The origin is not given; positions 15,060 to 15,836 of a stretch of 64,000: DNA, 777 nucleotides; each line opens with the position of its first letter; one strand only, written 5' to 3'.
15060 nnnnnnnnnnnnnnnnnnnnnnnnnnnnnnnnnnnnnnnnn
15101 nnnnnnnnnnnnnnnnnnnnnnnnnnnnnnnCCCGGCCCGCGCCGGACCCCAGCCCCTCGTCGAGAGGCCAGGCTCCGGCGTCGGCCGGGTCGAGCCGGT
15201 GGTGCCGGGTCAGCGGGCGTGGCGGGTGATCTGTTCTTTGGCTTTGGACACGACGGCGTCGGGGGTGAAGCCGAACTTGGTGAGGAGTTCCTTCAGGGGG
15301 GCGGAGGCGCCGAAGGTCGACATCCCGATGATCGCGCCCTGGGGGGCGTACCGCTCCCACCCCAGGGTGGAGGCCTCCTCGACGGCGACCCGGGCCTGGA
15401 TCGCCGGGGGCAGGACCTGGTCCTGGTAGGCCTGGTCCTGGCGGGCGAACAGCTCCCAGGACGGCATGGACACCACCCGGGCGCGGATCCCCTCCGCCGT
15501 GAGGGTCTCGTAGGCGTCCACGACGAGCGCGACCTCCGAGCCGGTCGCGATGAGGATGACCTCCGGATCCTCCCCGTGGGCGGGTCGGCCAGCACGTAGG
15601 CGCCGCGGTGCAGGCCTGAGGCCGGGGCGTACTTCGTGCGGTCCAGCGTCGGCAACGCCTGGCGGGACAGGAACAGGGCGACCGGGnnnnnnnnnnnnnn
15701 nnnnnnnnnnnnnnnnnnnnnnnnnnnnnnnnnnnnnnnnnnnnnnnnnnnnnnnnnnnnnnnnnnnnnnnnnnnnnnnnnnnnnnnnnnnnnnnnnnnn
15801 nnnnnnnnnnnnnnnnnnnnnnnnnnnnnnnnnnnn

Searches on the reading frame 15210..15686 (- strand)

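Call 20: search_protein_families(library=pfam, proteins=[window:15210-15686:-], max_evalue=0.01)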
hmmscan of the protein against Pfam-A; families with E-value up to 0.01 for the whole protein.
window:15210-15686:- (158 aa): 2 families
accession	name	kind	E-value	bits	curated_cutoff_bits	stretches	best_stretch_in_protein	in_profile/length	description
PF22613.1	Transketolase_C_1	-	1.2e-40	138.7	27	1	39-141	10-113/113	Transketolase-like TK C-terminal domain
PF02780.25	Transketolase_C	-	8.6e-12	45.5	25.9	1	39-145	8-124/124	Transketolase, C-terminal domain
